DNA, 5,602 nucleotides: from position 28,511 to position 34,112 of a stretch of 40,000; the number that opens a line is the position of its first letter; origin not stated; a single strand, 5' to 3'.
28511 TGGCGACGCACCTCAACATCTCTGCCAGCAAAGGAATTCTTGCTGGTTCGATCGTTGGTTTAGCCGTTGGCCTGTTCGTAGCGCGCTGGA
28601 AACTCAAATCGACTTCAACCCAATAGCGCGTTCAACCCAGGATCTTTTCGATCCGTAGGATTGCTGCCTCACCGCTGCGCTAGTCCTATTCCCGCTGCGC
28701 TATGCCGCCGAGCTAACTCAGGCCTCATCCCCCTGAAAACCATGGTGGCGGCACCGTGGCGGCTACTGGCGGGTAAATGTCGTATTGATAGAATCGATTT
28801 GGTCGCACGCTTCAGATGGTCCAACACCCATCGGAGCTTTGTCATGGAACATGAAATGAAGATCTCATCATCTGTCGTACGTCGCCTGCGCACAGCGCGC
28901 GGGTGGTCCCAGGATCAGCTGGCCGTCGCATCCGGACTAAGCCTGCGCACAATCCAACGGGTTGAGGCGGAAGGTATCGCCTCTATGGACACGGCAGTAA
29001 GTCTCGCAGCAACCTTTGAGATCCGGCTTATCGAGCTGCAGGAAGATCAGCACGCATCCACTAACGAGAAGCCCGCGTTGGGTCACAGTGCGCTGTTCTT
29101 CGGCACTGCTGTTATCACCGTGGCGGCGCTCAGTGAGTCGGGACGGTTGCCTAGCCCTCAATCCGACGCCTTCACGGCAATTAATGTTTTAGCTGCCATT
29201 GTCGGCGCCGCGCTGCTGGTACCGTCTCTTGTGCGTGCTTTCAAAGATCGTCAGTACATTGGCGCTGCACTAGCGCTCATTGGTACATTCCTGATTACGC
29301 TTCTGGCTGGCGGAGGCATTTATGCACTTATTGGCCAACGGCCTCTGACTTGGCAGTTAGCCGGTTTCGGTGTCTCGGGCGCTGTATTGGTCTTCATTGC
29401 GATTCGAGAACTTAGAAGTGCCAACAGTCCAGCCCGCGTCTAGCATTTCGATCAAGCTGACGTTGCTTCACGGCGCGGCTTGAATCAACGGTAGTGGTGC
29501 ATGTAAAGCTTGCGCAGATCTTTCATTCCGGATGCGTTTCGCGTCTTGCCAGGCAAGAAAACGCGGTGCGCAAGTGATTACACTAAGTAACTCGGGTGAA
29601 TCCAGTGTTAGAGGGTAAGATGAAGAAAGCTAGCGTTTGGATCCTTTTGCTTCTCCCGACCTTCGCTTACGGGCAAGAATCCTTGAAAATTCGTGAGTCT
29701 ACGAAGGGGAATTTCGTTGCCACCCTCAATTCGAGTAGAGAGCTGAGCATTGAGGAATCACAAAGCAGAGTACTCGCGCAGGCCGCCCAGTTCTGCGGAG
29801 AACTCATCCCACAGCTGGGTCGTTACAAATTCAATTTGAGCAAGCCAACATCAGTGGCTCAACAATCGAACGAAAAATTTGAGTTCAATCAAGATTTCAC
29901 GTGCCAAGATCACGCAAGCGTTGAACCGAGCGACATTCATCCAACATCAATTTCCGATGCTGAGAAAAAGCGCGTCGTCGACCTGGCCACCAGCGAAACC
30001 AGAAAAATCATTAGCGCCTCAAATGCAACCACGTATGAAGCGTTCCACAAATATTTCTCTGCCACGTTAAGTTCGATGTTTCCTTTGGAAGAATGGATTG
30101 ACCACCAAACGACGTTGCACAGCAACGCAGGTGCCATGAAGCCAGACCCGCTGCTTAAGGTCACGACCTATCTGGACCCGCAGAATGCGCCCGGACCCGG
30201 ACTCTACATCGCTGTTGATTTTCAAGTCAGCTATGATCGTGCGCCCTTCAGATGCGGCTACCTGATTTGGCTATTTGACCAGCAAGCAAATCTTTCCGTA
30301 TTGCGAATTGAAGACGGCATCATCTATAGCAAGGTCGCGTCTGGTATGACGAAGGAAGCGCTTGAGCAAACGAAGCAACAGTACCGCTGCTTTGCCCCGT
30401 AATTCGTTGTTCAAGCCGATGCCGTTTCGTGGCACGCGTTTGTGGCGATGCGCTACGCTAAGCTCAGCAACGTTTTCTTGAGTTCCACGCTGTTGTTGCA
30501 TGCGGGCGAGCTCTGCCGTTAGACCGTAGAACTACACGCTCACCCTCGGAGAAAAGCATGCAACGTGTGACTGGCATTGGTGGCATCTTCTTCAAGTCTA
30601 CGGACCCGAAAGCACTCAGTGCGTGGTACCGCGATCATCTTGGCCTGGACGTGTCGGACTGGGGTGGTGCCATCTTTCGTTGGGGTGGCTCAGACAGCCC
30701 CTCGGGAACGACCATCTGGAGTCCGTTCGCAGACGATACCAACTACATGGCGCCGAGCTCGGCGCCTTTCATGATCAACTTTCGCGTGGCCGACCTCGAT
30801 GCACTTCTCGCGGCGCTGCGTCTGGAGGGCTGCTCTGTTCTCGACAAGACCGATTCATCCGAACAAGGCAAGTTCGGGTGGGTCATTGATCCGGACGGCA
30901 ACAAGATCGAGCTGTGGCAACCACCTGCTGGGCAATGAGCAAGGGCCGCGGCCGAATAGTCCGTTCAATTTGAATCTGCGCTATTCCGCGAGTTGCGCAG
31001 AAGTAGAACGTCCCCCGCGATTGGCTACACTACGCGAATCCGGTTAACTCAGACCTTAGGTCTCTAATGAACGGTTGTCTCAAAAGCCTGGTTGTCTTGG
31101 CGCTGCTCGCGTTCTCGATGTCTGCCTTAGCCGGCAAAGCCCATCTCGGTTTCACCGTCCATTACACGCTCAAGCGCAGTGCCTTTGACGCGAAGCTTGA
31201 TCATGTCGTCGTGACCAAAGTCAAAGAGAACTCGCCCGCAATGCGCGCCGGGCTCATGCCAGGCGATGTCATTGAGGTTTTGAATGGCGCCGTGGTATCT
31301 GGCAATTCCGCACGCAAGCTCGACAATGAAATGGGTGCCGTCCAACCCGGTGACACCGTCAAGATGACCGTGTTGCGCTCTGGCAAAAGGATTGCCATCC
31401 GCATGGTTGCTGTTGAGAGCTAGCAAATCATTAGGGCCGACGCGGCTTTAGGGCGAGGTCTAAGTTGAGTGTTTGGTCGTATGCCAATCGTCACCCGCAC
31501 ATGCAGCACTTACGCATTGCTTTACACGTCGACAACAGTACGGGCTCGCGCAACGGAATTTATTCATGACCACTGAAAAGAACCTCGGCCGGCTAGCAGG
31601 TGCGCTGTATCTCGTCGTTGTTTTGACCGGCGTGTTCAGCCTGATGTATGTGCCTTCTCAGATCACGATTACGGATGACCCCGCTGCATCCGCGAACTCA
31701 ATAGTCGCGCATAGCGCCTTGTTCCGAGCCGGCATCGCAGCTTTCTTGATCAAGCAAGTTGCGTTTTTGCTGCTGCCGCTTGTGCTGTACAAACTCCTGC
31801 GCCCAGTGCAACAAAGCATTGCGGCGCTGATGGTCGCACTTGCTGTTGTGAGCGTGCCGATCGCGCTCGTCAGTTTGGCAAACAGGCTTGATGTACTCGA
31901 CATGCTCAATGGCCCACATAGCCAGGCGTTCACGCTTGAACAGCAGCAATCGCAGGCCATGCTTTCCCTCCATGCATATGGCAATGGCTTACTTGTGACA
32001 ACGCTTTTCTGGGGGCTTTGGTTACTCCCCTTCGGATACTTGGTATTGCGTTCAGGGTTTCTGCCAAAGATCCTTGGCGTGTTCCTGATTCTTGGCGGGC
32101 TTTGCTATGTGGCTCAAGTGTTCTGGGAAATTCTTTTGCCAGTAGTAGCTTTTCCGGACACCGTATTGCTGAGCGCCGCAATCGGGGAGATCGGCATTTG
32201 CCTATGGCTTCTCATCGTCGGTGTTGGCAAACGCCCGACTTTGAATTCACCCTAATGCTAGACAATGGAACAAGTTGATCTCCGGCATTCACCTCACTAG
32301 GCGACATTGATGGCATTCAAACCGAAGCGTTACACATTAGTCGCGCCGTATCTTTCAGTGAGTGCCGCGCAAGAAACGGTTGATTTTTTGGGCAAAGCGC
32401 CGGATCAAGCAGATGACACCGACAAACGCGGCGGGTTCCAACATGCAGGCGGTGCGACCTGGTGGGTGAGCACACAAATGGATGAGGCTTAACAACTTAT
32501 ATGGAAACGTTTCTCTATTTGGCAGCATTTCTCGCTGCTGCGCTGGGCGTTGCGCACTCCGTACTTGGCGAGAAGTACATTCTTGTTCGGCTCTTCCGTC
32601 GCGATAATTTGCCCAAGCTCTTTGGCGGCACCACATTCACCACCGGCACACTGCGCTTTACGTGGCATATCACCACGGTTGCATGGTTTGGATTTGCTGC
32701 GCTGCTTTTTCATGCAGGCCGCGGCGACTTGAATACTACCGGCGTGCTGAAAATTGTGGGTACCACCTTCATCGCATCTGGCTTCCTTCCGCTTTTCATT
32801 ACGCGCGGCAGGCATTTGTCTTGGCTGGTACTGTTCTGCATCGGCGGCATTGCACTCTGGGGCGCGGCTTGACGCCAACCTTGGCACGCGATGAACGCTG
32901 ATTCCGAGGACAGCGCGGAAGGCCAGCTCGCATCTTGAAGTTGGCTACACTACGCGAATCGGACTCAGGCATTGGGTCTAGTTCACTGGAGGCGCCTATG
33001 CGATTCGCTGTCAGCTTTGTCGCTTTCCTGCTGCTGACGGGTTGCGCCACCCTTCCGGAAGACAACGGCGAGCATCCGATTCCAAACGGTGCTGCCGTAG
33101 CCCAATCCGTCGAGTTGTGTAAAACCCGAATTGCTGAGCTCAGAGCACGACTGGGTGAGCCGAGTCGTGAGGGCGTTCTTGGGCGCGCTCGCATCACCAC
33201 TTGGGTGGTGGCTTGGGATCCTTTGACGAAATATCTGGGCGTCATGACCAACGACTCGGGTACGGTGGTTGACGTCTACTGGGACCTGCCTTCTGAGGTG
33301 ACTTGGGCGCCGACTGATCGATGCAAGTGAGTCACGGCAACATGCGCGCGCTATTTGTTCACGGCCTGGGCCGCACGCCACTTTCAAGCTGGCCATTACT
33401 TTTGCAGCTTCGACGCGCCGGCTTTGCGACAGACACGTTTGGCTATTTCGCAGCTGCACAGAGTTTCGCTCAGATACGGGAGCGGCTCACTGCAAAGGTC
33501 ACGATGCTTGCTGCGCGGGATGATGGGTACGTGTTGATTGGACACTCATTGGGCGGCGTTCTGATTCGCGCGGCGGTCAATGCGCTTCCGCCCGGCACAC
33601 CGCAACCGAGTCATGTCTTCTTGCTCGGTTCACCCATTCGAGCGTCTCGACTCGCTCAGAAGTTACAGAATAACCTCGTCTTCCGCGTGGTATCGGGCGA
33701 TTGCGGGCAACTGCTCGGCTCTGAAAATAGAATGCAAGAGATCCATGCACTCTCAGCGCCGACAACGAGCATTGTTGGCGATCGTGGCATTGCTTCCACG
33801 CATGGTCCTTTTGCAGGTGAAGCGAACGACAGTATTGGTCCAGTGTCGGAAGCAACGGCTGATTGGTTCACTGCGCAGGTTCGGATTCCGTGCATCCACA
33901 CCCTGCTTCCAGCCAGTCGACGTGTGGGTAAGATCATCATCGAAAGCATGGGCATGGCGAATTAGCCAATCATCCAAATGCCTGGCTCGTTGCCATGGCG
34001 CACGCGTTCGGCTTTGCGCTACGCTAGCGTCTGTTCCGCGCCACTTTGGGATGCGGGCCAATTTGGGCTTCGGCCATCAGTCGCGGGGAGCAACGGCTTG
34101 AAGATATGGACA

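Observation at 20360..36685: Sedentary chromosomal integron with an apparently intact integrase and about 25 cassettes, inserted beside putA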

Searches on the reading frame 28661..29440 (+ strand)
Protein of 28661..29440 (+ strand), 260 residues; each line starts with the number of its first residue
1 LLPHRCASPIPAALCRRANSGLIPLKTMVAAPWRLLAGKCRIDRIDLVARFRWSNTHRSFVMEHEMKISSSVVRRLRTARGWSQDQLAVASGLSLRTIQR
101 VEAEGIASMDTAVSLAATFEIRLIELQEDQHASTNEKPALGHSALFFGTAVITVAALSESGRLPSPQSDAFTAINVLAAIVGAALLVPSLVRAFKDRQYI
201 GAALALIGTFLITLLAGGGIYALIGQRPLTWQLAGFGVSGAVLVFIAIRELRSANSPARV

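Call 34: search_protein_families(library=pfam, max_evalue=0.01, proteins=[window:28661-29440:+])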
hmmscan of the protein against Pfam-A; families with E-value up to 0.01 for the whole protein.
window:28661-29440:+ (260 aa): 4 families
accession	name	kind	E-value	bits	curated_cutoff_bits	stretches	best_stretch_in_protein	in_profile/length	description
PF01381.28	HTH_3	-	5.3e-09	36.4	23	1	73-126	1-55/55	Helix-turn-helix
PF13560.12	HTH_31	-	3.7e-06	27.6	27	1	73-104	6-37/64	Helix-turn-helix domain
PF13413.12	HTH_25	-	0.002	18.4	24.6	1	74-114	3-43/62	Helix-turn-helix domain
PF13886.12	TM7S3_TM198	-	0.0022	18.1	29.2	1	139-247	22-127/199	TM7S3/TM198-like domain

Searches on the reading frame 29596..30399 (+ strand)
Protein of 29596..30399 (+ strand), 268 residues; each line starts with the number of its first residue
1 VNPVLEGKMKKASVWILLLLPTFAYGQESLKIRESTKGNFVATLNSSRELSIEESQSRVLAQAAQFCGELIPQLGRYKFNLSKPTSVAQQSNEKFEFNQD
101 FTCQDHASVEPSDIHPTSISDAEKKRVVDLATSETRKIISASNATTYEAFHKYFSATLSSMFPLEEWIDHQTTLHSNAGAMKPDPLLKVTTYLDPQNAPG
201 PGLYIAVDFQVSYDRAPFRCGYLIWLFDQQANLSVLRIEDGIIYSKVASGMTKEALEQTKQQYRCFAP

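Call 34: search_protein_families(library=pfam, max_evalue=0.01, proteins=[window:29596-30399:+])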
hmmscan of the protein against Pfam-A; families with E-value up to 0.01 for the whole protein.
window:29596-30399:+ (268 aa): 1 family
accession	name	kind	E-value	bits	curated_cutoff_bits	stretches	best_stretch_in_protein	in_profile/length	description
PF13211.12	DUF4019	-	0.00043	21.1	26.5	1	137-231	4-97/104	Protein of unknown function (DUF4019)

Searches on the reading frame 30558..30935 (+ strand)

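Call 34: search_protein_families(library=pfam, max_evalue=0.01, proteins=[window:30558-30935:+])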
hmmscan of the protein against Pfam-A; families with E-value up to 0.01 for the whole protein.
window:30558-30935:+ (126 aa): 2 families
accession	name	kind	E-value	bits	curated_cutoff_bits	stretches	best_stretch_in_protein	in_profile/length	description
PF18029.7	Glyoxalase_6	-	2.6e-08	34.9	23.6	1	10-119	2-105/106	Glyoxalase-like domain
PF00903.31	Glyoxalase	-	2.3e-06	28.4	20.6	1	15-119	10-121/121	Glyoxalase/Bleomycin resistance protein/Dioxygenase superfamily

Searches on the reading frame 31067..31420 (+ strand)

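Call 34: search_protein_families(library=pfam, max_evalue=0.01, proteins=[window:31067-31420:+])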
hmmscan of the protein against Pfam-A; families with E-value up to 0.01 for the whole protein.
window:31067-31420:+ (118 aa): 3 families
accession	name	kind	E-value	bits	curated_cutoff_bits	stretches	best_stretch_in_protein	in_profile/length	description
PF13180.12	PDZ_2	-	3.1e-13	50.2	27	1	41-110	12-75/80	PDZ domain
PF17820.7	PDZ_6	-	1.4e-07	31.6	27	1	48-86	1-34/54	PDZ domain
PF00595.29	PDZ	-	3.5e-07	30.9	23.2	1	23-103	8-81/81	PDZ domain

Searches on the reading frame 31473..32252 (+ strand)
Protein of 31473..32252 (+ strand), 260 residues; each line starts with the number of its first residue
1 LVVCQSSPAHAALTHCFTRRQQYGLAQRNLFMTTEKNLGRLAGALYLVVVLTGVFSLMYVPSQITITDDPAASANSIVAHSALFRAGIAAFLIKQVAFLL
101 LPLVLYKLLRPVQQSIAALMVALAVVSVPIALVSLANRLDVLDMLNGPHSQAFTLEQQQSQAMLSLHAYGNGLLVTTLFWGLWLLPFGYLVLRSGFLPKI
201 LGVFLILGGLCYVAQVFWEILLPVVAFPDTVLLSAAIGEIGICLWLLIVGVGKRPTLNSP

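Call 34: search_protein_families(library=pfam, max_evalue=0.01, proteins=[window:31473-32252:+])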
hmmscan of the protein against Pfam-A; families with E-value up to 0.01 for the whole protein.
window:31473-32252:+ (260 aa): 1 family
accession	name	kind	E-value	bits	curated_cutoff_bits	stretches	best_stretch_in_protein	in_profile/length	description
PF14329.11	DUF4386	-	1.2e-47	163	27.6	1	41-250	1-210/210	Domain of unknown function (DUF4386)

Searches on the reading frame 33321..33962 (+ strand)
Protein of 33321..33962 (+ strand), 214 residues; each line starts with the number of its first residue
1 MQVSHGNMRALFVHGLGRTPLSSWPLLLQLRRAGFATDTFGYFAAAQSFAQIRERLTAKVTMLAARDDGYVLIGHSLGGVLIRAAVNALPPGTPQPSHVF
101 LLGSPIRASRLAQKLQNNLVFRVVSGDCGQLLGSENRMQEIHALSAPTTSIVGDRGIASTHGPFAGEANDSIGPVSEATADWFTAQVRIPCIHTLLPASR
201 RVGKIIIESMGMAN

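Call 35: search_protein_families(library=pfam, max_evalue=0.01, proteins=[window:33321-33962:+])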
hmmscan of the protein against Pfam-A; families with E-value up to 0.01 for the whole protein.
window:33321-33962:+ (214 aa): 2 families
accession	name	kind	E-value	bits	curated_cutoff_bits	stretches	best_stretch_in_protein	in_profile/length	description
PF12697.13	Abhydrolase_6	-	6.4e-07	30.7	26.3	1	11-110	2-94/217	Alpha/beta hydrolase family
PF02089.21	Palm_thioest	-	0.0019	18.4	26.8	1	46-91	48-96/254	Palmitoyl protein thioesterase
